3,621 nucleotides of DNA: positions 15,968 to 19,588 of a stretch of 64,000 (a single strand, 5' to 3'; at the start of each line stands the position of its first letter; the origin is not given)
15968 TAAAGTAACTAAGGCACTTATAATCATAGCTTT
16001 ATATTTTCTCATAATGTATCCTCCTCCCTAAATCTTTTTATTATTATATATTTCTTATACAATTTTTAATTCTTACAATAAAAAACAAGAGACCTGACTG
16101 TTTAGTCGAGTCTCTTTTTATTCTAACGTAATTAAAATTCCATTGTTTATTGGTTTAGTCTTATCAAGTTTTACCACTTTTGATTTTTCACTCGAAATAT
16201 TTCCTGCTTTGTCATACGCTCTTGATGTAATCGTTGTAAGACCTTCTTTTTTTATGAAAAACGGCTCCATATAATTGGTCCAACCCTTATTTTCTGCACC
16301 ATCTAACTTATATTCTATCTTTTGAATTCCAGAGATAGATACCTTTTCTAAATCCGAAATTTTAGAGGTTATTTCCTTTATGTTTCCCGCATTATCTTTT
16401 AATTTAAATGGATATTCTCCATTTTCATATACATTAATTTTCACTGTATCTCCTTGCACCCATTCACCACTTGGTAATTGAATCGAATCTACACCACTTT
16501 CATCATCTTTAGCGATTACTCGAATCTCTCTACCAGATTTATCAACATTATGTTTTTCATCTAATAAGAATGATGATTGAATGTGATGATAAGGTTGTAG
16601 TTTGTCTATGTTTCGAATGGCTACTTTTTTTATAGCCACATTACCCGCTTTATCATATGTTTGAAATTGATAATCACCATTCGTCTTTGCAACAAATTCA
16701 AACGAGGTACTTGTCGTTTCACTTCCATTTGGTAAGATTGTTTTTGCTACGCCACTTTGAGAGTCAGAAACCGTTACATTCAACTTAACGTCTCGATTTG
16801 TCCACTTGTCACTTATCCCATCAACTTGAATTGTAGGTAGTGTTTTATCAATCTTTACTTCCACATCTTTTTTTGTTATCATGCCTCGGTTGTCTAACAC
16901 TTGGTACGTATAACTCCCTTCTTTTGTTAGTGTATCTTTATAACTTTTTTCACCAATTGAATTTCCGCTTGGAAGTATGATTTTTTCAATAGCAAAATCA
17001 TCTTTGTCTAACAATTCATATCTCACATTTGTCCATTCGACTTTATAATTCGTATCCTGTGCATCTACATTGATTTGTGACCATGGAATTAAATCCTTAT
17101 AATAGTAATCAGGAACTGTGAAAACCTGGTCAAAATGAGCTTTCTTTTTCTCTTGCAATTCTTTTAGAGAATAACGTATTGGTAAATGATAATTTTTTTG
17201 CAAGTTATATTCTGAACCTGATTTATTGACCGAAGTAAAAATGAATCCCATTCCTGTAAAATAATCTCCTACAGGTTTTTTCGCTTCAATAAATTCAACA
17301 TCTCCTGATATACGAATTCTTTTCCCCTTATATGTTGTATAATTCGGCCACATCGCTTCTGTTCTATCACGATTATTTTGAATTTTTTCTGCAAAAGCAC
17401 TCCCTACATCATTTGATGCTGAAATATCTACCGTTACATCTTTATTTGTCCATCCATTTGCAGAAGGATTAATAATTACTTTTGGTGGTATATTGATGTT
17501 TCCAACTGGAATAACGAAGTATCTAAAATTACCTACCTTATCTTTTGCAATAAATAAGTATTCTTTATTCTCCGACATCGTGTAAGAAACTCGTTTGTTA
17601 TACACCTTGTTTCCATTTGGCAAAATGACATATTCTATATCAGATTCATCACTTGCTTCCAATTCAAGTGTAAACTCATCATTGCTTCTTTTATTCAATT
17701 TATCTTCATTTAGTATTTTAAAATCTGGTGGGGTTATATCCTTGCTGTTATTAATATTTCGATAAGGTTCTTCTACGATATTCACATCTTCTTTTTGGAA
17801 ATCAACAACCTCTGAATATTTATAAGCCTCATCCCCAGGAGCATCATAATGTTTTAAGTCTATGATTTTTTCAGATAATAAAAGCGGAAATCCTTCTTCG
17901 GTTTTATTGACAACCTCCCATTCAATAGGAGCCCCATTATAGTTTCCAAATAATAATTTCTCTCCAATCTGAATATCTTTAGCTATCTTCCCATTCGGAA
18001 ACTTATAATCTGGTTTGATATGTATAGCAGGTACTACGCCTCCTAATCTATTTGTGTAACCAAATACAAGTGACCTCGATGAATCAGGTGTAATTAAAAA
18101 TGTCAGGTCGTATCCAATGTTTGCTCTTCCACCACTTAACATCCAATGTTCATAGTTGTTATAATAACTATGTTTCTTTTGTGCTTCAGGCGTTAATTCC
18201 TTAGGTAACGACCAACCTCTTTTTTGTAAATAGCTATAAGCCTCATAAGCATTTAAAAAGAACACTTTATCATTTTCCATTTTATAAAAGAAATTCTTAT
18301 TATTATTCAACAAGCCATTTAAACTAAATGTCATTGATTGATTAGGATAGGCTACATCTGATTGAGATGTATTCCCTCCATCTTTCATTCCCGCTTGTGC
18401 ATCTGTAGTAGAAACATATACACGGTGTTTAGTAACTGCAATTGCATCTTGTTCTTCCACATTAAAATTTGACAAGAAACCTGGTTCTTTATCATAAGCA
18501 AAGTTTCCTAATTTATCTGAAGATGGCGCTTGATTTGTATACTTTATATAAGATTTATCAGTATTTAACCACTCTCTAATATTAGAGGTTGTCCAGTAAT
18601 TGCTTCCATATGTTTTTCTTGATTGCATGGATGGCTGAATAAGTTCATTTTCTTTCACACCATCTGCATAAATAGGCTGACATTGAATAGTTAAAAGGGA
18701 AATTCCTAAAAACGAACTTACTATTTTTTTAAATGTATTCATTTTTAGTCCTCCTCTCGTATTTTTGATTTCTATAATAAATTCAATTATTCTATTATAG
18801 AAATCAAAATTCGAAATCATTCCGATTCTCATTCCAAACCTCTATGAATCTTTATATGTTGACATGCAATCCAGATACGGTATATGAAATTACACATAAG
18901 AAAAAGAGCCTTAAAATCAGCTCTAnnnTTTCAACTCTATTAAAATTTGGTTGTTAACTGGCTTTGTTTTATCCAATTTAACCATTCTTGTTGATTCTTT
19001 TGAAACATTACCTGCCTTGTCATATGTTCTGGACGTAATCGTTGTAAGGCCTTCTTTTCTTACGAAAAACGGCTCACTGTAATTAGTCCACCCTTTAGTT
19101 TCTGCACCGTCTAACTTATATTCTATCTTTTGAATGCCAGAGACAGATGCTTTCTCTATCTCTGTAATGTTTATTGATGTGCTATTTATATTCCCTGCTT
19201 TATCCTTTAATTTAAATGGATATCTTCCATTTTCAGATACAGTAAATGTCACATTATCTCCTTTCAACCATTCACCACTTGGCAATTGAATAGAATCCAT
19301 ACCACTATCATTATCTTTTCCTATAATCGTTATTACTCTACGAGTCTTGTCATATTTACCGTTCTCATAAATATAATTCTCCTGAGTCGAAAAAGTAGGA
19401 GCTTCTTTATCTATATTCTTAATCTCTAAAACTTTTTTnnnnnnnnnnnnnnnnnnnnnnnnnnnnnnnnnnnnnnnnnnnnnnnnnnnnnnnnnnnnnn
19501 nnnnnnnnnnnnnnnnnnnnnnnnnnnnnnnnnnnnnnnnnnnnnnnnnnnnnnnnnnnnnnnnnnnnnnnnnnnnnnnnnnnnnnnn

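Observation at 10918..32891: Complementary broken Ig repeats suggest a three-tier, strand-donating modular adhesin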

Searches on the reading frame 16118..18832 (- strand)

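Call 4: search_protein_families(library=pfam, proteins=[window:16118-18832:-], max_evalue=0.01)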
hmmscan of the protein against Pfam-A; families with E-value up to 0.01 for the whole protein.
window:16118-18832:- (904 aa): 2 families
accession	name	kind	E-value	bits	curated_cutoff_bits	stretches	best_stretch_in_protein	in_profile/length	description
PF19789.6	DUF6273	-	3.7e-06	27.3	23.5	1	71-158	24-77/172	Domain of unknown function (DUF6273)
PF12245.14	Big_3_2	-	0.0036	17.9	23.3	0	668-733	36-111/122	Bacterial Ig-like domain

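Call 5: search_protein_families(library=ncbifam, proteins=[window:16118-18832:-], max_evalue=0.01)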
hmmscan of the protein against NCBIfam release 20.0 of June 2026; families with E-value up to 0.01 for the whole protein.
window:16118-18832:- (904 aa): 2 families
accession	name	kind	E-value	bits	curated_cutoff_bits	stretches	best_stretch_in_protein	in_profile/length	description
NF047446.1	barrel_OmpL47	domain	2.4e-23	82.3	40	3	834-888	16-67/68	OmpL47-type beta-barrel domain-containing protein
NF047441.1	Lepto_OmpL47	equivalog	3.5e-13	49.9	250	1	834-894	86-143/336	multi-beta-barrel domain surface protein OmpL47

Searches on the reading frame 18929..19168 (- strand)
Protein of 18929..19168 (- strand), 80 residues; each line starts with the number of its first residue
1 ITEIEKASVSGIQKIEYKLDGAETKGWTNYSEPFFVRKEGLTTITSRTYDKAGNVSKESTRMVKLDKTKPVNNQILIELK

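Call 28: find_related_loci(query=A3, collection=genome_contigs, flank=10000)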
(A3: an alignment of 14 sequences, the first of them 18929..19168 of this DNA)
Query A3 (80 aa) in genome_contigs; peptide patterns used: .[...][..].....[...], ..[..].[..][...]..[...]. (x = any residue, [..] = any of these).
49 stretches matched a pattern; 11 encode a relative of the query (tblastn E <= 1e-3); 11 distinct loci.
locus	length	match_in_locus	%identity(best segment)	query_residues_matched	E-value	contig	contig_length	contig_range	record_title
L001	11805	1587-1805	48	8-80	8e-22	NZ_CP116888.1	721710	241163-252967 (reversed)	Aneurinibacillus sp. Ricciae_BoGa-3 plasmid unnamed, complete sequence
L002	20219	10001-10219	48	8-80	5e-20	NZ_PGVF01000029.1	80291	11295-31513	Bacillus sp. M6-12 contig_31, whole genome shotgun sequence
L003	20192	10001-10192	55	8-71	1e-19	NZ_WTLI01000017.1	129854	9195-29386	Paenibacillus turpanensis strain YIM B00363 Scaffold17, whole genome shotgun sequence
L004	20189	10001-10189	52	8-70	2e-18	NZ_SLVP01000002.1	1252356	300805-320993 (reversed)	Paenibacillus sp. BK033 Ga0307678_102, whole genome shotgun sequence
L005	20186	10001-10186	53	9-70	2e-18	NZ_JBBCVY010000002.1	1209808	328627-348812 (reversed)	Paenibacillus sp. MMO-58 contig00002, whole genome shotgun sequence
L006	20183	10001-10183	54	8-68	3e-18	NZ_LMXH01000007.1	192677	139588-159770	Paenibacillus sp. FJAT-26967 scaffold7, whole genome shotgun sequence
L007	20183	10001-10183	54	10-70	6e-18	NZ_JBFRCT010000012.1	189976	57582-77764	Paenibacillus sp. YAF4_2 SCAFFOLD_11, whole genome shotgun sequence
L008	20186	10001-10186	53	9-70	7e-18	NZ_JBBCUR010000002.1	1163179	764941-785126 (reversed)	Paenibacillus sp. MMO-177 contig00002, whole genome shotgun sequence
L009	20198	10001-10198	52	10-75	6e-18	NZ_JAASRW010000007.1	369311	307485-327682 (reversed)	Paenibacillus lupini strain CECT 8235 Ga0372412_07, whole genome shotgun sequence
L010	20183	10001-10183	52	8-68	2e-16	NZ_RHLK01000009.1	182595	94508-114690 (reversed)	Paenibacillus lutrae strain N10 scaffold9, whole genome shotgun sequence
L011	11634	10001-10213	46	10-80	5e-21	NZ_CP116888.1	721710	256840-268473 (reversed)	Aneurinibacillus sp. Ricciae_BoGa-3 plasmid unnamed, complete sequence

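Call 29: find_related_loci(query=A3, collection=metagenome_contigs, flank=10000)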
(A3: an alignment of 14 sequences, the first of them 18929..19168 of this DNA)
Query A3 (80 aa) in metagenome_contigs; peptide patterns used: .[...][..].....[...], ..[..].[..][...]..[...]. (x = any residue, [..] = any of these).
91 stretches matched a pattern; 17 encode a relative of the query (tblastn E <= 1e-3); 16 distinct loci.
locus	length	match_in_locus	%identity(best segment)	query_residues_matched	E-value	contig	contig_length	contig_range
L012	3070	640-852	62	10-80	4e-29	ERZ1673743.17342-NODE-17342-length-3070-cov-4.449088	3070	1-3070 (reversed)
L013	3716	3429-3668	56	1-80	5e-29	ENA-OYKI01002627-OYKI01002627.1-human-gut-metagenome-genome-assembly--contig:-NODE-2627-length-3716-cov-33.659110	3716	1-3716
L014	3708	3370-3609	56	1-80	6e-29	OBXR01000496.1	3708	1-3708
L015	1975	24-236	59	10-80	2e-26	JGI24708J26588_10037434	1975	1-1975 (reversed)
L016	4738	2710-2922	58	10-80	3e-26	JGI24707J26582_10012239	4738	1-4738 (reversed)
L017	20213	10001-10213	59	10-80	6e-26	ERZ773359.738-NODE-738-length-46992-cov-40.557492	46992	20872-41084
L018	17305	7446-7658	58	10-80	9e-26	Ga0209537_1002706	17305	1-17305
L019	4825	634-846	56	10-80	1e-24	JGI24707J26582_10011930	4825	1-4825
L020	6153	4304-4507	57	10-77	7e-24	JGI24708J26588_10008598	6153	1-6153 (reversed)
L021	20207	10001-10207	51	7-75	2e-21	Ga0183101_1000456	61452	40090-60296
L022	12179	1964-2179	51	8-79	1e-21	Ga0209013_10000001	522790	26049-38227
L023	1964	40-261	47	7-80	4e-20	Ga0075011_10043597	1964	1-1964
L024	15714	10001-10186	55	9-70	4e-19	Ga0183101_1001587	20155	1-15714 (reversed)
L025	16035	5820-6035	44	7-78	3e-17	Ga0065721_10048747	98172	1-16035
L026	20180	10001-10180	42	11-70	4e-13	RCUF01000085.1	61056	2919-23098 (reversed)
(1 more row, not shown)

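Call 89: find_related_loci(query=A3, collection=viral_contigs, flank=10000)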
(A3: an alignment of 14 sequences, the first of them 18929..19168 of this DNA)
Query A3 (80 aa) in viral_contigs; peptide patterns used: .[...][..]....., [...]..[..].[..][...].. (x = any residue, [..] = any of these).
49 stretches matched a pattern, but none encodes a relative of the query by tblastn (E <= 1e-3).

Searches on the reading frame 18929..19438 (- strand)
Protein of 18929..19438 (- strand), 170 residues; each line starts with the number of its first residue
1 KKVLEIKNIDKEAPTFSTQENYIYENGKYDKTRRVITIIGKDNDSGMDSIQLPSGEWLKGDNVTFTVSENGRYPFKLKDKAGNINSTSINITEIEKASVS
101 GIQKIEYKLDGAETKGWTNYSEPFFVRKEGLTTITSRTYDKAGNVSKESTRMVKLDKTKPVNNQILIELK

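Call 53: search_solved_structures(query=A2, max_evalue=1, show_alignments=2)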
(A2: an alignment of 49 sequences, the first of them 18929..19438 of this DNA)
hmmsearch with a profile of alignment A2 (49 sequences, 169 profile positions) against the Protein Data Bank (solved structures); distinct sequences matched with E-value up to 1: 12.
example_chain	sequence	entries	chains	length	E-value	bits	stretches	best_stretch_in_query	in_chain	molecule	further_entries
8cxj_D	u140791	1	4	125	0.012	18.8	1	44-92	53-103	Surface protein R28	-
6h3j_C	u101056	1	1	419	0.068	16.4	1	57-124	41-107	Plug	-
5eq2_A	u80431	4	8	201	0.074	16.2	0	134-164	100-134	Platelet-binding glycoprotein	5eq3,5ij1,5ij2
5eq4_A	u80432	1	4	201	0.075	16.2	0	134-164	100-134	Platelet-binding glycoprotein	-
3zg7_A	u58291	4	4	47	0.089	16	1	128-163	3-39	PENICILLIN-BINDING PROTEIN 4 | PENICILLIN-BINDING PROTEIN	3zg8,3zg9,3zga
5iiy_A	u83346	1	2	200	0.094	15.9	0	134-164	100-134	Platelet-binding glycoprotein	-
5ij3_A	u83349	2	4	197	0.12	15.6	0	134-164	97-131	Platelet-binding glycoprotein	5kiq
9kvu_A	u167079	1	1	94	0.17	15.1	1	29-87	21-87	bacterial immunoglobulin domain B1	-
3dob_A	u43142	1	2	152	0.22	14.7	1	57-104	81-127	Heat shock 70 kDa protein F44E5.5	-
6xi3_AAA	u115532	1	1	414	0.24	14.5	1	27-89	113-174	Large adhesion protein (Lap) involved in biofilm formation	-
3pg0_A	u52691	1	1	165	0.6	13.3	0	91-117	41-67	ThreeFoil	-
9evs_1t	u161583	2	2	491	0.98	12.6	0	73-125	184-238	mL101 (rPPR4)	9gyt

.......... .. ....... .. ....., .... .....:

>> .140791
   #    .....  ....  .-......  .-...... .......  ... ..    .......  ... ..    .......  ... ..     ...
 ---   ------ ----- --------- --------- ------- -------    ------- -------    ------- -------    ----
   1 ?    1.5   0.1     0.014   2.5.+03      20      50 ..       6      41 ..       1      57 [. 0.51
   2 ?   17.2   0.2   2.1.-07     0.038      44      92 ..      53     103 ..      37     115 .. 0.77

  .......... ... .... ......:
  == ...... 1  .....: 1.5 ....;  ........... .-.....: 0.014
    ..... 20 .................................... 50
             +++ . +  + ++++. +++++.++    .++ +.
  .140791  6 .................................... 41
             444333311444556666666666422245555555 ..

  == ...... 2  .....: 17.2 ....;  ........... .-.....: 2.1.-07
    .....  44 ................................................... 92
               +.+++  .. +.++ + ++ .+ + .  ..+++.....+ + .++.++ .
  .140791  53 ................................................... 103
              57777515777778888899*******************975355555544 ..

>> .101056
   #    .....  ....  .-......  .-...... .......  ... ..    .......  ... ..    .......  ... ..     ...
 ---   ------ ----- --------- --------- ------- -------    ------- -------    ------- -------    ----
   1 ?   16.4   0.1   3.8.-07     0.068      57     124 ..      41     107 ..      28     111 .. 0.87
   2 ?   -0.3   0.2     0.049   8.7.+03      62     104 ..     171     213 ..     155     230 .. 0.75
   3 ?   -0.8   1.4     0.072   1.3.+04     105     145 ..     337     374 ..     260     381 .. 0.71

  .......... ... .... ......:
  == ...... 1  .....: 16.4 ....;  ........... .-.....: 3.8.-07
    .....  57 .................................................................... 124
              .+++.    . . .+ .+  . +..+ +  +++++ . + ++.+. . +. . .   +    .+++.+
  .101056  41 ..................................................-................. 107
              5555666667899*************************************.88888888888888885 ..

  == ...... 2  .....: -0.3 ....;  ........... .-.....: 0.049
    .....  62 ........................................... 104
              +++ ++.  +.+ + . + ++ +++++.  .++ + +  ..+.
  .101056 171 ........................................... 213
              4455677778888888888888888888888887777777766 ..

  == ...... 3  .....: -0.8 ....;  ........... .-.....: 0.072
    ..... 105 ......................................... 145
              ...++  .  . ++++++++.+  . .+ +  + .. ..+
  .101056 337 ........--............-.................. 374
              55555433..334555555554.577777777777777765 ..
